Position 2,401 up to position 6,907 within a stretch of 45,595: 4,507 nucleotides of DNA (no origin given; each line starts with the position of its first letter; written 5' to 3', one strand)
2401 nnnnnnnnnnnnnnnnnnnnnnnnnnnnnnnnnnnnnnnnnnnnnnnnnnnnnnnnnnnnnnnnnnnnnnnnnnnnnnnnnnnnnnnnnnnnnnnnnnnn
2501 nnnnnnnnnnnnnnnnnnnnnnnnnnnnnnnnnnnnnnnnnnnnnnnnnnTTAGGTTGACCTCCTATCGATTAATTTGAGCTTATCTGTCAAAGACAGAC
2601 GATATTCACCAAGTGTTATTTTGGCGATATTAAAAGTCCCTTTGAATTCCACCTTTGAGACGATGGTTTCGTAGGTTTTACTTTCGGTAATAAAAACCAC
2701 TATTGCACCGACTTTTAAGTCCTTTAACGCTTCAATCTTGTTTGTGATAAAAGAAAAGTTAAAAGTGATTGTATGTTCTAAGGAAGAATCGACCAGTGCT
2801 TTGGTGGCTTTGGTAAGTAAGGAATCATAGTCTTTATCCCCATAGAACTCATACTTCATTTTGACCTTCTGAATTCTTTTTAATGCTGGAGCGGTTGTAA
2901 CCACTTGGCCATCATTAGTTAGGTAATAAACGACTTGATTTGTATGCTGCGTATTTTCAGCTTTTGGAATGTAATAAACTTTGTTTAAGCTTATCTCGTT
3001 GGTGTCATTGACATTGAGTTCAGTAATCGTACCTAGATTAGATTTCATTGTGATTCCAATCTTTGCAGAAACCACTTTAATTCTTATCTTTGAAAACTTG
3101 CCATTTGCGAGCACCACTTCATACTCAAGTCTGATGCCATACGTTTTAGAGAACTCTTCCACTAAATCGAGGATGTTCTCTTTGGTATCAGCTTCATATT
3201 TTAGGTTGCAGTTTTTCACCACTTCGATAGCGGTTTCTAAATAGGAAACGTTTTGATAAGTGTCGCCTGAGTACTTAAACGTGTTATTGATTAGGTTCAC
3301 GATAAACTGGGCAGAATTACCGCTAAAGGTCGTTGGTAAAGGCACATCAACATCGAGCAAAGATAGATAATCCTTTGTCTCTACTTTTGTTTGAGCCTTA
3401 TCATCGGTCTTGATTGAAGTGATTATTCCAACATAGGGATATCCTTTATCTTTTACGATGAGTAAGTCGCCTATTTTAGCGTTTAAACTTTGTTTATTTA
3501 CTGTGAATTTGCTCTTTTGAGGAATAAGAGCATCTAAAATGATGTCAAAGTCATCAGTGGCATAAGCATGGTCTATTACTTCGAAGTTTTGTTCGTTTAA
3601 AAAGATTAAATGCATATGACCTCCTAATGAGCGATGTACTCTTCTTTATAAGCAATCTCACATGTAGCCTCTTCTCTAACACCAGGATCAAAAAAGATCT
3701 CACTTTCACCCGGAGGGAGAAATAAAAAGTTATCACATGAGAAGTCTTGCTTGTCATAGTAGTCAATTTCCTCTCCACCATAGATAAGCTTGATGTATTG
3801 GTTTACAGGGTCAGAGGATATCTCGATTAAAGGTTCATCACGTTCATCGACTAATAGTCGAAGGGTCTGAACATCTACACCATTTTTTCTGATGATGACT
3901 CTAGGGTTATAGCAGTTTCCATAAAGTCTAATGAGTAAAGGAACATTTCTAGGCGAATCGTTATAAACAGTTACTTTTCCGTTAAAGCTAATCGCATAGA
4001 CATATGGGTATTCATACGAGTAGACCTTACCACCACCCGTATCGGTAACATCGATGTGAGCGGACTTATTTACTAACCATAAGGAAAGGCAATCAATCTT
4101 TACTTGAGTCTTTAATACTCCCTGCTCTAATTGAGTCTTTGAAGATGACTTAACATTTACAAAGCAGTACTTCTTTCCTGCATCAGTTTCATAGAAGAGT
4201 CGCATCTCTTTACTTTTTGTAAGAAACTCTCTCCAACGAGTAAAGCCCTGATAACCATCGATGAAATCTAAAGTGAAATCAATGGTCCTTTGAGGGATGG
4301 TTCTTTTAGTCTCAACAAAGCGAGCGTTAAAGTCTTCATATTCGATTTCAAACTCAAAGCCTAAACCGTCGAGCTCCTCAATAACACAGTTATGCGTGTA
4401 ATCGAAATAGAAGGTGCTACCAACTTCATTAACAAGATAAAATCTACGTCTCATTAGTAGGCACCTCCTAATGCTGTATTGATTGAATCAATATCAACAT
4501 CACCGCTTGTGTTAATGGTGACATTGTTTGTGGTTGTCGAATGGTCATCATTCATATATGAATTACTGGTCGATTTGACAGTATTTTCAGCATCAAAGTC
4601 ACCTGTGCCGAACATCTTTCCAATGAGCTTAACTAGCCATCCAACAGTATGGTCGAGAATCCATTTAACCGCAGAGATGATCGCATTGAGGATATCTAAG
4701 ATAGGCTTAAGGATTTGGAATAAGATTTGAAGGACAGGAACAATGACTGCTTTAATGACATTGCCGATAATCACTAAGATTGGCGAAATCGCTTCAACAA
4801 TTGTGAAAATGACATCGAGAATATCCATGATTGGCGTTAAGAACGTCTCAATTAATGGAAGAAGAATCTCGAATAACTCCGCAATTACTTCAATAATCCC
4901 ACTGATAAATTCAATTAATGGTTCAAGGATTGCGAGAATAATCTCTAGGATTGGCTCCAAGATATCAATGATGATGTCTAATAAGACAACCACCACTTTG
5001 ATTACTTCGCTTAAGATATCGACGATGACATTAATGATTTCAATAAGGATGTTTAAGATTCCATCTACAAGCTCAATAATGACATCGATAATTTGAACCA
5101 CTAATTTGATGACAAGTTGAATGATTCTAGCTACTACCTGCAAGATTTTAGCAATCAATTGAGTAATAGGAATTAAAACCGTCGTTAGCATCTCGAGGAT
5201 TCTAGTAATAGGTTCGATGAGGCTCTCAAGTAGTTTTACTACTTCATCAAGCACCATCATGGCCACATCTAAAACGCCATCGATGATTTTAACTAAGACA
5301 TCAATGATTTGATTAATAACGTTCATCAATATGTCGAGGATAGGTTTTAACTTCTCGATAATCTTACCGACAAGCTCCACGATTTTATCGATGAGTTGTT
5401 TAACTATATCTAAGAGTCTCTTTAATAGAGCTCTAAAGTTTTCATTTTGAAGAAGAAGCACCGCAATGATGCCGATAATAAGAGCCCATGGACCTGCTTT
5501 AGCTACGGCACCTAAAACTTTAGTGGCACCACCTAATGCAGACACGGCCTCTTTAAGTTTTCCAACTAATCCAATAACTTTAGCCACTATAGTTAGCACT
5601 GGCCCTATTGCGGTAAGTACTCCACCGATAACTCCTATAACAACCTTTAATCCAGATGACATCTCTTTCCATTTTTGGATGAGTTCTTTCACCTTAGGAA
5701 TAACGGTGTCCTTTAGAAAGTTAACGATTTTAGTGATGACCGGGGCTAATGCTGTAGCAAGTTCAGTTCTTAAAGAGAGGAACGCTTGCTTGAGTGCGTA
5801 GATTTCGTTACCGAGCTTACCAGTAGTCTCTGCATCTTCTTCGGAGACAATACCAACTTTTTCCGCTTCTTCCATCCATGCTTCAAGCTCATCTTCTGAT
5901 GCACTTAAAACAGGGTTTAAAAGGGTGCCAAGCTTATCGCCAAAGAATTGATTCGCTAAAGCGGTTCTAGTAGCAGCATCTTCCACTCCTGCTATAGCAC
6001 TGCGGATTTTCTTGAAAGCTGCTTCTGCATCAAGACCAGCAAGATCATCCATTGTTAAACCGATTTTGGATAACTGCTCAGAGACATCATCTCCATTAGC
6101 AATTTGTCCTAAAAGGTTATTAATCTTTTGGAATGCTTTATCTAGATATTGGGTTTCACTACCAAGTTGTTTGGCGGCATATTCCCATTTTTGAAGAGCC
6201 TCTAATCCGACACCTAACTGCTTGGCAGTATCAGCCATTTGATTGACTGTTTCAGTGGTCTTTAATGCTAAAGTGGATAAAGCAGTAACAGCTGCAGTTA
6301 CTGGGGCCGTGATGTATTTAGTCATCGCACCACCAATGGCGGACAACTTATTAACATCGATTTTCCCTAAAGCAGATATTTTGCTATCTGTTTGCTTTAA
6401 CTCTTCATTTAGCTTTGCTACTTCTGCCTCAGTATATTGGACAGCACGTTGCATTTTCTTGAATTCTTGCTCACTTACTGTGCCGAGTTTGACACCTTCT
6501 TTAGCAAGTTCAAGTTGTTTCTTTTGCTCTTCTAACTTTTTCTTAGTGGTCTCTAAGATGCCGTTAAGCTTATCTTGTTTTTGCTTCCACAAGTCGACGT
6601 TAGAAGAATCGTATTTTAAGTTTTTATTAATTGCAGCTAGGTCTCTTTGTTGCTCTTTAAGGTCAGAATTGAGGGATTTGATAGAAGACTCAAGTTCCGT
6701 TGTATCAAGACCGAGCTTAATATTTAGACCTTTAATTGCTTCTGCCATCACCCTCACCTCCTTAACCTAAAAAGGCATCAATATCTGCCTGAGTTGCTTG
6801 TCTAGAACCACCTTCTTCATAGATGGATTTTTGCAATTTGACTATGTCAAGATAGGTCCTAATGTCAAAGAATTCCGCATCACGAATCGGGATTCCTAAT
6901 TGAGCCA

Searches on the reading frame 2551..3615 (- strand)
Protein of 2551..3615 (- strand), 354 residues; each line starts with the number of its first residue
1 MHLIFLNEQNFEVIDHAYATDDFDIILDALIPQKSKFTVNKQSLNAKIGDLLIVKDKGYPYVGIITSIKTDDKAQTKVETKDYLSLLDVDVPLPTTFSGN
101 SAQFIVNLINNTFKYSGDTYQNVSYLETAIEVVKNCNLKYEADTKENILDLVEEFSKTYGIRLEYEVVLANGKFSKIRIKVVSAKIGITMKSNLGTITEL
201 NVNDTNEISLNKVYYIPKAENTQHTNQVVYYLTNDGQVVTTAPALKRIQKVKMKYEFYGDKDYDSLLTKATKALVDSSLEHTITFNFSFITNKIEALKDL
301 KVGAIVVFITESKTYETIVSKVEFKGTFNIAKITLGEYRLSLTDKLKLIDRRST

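Call 34: search_protein_families(library=phrogs, proteins=[window:2551-3615:-], max_evalue=0.00001)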
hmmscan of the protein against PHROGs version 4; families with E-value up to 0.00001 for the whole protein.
window:2551-3615:- (354 aa): 1 family
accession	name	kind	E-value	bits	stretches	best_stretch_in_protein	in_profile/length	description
phrog_7064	-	tail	7.3e-27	95.3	1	15-346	17-360/365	tail protein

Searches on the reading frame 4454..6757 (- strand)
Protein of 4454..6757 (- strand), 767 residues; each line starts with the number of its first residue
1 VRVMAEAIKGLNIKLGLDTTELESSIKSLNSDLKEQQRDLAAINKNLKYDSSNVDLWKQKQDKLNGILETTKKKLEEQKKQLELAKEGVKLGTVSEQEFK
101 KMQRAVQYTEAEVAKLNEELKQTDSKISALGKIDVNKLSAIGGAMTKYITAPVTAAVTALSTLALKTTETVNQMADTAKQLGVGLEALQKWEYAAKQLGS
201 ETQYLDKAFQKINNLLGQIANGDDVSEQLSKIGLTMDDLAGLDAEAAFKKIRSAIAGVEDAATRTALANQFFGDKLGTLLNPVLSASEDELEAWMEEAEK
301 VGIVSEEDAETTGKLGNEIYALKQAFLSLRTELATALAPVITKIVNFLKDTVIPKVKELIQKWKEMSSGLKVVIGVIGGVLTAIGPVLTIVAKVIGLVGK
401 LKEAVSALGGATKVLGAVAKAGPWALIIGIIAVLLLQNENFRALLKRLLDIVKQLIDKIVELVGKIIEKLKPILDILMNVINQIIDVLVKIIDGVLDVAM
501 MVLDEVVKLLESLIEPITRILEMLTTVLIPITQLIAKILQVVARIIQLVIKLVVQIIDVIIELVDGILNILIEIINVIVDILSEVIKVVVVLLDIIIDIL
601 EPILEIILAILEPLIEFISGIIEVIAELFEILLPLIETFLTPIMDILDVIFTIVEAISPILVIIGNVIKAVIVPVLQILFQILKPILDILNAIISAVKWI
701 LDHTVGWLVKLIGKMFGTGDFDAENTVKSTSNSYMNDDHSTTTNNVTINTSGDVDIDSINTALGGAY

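Call 34: search_protein_families(library=phrogs, proteins=[window:4454-6757:-], max_evalue=0.00001)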
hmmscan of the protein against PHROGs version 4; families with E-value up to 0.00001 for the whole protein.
window:4454-6757:- (767 aa): 34 families (the best 25 are shown)
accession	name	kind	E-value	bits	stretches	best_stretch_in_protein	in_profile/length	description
phrog_1272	-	tail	6.4e-44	151.1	2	168-710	383-991/1606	tail length tape measure protein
phrog_58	-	tail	2.5e-39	136.5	2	3-584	169-792/1544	tail length tape measure protein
phrog_8462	-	tail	5.6e-36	125.5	1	121-584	30-462/672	tail length tape measure protein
phrog_9483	-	tail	6.7e-28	98.6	1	114-350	16-249/657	tail length tape measure protein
phrog_15002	-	unknown function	1.5e-26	94.6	1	4-145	1-141/183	-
phrog_1533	-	tail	5.2e-24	84.9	2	227-427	430-654/1688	tail length tape measure protein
phrog_8125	-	tail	6.8e-21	75.9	1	80-550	9-431/578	tail length tape measure protein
phrog_13338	-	unknown function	8.5e-21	74.9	1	138-470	27-319/903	-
phrog_3981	-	tail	1.6e-20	74.8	1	102-601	4-458/584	tail length tape measure protein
phrog_1293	-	tail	1.7e-20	73.5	2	218-420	367-560/1424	tail length tape measure protein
phrog_1204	-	tail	7.3e-19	68.2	1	67-743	345-1022/1483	tail protein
phrog_2854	-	tail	1e-16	61.8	1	111-404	15-318/855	tail length tape measure protein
phrog_5755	-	tail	2.3e-16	60.9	1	4-261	2-202/541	tail length tape measure protein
phrog_3654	-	unknown function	5.1e-16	59.8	1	63-395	37-355/577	-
phrog_4704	-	tail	9.5e-16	58.6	1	3-204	3-256/625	tail length tape measure protein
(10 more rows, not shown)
